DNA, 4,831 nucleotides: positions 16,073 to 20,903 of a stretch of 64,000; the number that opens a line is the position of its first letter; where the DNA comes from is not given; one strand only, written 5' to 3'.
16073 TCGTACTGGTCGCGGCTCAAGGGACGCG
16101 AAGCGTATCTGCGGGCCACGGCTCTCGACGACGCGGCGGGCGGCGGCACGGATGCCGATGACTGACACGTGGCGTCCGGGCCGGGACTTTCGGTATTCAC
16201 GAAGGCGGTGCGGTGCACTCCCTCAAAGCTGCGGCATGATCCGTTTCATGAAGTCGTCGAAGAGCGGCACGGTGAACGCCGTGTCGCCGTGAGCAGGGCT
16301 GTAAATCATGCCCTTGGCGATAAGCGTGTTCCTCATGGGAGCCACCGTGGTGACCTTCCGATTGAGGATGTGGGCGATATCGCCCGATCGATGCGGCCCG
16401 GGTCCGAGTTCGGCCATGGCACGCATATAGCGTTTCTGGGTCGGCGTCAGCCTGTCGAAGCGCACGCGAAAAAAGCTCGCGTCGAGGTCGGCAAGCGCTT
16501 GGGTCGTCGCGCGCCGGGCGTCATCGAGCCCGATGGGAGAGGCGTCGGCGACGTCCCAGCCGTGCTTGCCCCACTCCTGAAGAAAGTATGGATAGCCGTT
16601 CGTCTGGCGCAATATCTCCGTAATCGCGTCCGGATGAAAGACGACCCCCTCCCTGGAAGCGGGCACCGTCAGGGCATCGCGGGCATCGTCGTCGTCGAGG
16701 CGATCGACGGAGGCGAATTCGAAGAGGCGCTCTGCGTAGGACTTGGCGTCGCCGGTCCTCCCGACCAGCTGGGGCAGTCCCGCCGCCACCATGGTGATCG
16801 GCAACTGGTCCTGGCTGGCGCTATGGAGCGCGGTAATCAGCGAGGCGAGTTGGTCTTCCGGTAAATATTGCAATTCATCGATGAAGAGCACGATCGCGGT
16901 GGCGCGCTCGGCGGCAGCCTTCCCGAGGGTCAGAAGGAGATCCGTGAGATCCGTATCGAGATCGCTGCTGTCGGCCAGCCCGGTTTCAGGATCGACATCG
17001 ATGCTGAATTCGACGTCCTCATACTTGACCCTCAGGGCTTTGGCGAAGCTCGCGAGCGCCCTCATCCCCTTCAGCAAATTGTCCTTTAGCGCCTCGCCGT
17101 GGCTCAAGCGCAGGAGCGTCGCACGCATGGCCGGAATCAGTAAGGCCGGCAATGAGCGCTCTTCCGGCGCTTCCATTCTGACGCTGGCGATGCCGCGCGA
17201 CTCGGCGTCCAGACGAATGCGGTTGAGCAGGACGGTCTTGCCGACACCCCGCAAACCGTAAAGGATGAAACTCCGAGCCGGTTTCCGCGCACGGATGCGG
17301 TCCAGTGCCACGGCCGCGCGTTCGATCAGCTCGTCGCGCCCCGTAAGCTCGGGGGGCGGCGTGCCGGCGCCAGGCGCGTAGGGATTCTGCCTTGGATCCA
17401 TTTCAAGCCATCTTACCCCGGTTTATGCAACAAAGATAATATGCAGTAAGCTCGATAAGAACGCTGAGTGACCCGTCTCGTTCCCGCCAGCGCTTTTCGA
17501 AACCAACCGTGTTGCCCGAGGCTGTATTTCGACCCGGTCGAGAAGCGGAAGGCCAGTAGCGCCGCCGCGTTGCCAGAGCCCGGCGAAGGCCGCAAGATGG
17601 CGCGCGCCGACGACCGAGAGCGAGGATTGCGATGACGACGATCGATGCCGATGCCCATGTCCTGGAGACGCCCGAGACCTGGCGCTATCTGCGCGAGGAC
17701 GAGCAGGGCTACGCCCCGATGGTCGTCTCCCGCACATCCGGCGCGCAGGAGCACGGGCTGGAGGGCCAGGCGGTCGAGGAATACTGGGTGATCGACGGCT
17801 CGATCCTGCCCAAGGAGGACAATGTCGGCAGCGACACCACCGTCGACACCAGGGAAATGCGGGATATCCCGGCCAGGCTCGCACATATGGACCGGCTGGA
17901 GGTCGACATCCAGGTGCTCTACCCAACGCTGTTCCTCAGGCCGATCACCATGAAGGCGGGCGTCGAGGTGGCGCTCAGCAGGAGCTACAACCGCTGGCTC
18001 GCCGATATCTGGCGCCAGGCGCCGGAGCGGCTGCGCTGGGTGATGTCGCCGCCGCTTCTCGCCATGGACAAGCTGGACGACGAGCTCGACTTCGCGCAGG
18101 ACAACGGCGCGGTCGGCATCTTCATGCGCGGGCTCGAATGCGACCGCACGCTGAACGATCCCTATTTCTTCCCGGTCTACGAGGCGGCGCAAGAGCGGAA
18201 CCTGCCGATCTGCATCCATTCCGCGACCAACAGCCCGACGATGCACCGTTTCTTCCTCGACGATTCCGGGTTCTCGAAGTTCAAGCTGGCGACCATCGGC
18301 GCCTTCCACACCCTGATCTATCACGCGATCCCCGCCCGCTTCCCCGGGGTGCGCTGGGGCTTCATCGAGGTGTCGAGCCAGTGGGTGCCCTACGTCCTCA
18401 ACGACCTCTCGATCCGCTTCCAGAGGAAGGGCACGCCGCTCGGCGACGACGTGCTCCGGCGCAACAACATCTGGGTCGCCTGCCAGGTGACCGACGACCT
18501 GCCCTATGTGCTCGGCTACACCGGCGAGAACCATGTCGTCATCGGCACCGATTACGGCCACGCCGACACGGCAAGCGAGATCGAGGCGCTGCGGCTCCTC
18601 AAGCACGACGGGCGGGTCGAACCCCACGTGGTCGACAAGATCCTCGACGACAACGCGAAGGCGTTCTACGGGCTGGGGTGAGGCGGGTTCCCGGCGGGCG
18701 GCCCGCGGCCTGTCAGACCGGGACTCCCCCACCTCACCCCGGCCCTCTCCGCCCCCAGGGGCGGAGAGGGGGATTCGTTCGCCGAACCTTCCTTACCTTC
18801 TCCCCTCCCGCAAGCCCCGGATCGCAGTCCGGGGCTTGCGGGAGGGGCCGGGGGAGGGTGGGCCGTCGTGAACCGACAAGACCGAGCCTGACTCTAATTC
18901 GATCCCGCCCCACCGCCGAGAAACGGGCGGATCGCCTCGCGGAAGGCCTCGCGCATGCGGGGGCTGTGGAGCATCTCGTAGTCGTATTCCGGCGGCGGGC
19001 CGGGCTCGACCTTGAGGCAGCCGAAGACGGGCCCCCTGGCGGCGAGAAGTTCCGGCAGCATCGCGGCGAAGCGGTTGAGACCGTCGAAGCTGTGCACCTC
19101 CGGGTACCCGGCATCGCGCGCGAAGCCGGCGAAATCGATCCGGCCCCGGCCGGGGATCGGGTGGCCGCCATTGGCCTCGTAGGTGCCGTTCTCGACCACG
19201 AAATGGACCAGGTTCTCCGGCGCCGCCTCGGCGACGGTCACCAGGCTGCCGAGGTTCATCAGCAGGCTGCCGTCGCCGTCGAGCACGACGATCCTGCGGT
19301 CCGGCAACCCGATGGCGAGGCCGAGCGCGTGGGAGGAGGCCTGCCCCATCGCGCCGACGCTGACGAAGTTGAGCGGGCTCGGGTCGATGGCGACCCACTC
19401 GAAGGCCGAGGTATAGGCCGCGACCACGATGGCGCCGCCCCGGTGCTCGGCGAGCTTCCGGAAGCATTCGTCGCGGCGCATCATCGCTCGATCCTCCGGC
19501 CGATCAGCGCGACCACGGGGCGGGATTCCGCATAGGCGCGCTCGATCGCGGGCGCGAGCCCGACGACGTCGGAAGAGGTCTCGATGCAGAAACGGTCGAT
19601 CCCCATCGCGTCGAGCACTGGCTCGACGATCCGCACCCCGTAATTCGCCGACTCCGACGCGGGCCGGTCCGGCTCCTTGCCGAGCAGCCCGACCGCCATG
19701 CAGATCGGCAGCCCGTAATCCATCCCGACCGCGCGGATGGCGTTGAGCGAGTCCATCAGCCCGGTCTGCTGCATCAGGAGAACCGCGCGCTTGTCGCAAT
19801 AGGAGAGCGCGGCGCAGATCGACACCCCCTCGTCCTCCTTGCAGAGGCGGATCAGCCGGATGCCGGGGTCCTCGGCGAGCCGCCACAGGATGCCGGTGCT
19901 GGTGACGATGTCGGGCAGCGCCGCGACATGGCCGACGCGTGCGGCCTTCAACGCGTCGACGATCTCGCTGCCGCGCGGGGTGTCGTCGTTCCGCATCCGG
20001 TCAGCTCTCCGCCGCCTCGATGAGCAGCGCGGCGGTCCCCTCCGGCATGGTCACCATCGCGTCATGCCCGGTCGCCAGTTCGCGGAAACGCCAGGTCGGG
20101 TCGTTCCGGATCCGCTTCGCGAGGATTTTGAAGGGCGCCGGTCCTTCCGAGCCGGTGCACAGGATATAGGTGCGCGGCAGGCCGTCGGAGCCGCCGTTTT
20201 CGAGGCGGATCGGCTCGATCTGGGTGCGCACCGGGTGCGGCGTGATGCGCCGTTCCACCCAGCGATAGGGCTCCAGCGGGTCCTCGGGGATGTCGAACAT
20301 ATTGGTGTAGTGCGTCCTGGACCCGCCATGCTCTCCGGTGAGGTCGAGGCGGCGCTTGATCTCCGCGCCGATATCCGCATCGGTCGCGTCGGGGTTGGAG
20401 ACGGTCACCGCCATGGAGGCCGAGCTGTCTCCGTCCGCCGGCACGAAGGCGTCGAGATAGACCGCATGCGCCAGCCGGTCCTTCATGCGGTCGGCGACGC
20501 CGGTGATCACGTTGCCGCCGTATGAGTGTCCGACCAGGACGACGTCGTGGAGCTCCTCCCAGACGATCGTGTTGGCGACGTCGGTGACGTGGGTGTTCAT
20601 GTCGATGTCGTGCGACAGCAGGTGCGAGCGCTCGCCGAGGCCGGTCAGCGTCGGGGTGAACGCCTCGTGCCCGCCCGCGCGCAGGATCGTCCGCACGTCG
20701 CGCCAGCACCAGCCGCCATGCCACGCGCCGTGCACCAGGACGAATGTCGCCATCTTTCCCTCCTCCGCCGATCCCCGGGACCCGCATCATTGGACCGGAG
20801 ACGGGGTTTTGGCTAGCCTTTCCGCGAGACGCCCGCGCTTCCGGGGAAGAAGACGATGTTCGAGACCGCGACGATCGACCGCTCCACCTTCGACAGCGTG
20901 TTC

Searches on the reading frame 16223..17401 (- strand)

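Call 42: search_protein_families(library=pfam, proteins=[window:16223-17401:-], max_evalue=0.001)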
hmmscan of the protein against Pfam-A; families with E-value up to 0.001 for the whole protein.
window:16223-17401:- (392 aa): 7 families
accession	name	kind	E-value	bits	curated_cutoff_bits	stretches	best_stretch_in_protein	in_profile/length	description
PF13191.12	AAA_16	-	2e-16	61.3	32.6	1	18-202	1-164/167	AAA ATPase domain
PF13401.12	AAA_22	-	6.6e-10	39.8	27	1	41-205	4-121/130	AAA domain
PF24389.1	ORC-CDC6-like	-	1.3e-05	24.6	27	0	110-198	152-246/571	ORC-CDC6-like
PF13173.12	AAA_14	-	3.2e-05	24.4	27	0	45-84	5-45/129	AAA domain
PF01637.24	ATPase_2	-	3.6e-05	24.1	33.2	1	33-195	11-138/225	ATPase domain predominantly from Archaea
PF20703.3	nSTAND1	-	7.5e-05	23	27.1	1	21-271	18-223/379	Novel STAND NTPase 1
PF25201.1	nSTAND6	-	0.00016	22.1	27.7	1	20-81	2-57/148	Novel STAND NTPase 6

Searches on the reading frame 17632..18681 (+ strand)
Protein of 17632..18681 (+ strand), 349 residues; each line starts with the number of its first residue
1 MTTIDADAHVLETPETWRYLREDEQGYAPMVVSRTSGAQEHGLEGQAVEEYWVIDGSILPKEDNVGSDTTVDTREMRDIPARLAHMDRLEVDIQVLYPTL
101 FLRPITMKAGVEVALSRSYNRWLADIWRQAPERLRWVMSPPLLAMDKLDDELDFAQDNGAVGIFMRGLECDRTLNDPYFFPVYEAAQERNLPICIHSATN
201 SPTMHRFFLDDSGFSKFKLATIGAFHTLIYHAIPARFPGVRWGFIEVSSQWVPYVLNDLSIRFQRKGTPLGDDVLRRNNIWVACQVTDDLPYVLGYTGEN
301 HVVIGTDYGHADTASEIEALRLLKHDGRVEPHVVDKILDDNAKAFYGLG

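Call 42: search_protein_families(library=pfam, proteins=[window:17632-18681:+], max_evalue=0.001)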
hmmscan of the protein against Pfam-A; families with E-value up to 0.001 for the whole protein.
window:17632-18681:+ (349 aa): 1 family
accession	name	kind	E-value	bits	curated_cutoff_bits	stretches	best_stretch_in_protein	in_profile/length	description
PF04909.20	Amidohydro_2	-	5.6e-14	53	26.4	1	4-348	1-289/289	Amidohydrolase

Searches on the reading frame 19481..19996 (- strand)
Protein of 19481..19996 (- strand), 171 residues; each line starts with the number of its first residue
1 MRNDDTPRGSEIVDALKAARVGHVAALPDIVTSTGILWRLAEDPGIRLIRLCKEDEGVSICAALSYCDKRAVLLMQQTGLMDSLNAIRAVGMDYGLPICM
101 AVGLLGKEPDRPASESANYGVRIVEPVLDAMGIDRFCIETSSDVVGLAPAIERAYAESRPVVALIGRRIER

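Call 42: search_protein_families(library=pfam, proteins=[window:19481-19996:-], max_evalue=0.001)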
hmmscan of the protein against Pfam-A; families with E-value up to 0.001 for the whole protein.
window:19481-19996:- (171 aa): 1 family
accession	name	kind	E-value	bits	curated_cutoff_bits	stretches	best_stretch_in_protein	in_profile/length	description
PF02776.23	TPP_enzyme_N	-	0.00022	21.4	26.8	0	12-90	7-83/119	Thiamine pyrophosphate enzyme, N-terminal TPP binding domain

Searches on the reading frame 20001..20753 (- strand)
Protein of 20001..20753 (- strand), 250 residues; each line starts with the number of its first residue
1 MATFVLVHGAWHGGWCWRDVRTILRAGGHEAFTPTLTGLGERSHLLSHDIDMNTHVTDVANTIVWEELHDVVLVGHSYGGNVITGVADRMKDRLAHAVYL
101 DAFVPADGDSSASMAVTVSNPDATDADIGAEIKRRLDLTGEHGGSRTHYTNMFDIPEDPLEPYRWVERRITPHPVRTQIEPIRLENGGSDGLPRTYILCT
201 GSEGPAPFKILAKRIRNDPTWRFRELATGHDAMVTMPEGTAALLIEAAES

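Call 42: search_protein_families(library=pfam, proteins=[window:20001-20753:-], max_evalue=0.001)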
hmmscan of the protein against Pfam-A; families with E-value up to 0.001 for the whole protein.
window:20001-20753:- (250 aa): 3 families
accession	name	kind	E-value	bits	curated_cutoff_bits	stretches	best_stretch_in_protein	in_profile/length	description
PF12697.13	Abhydrolase_6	-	2e-21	78.1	26.3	1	4-242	1-216/217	Alpha/beta hydrolase family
PF00561.26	Abhydrolase_1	-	0.00042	20.5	25.8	1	3-105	2-103/245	alpha/beta hydrolase fold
PF12146.15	Hydrolase_4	-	0.0007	19.4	27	1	2-100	5-107/239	Serine aminopeptidase, S33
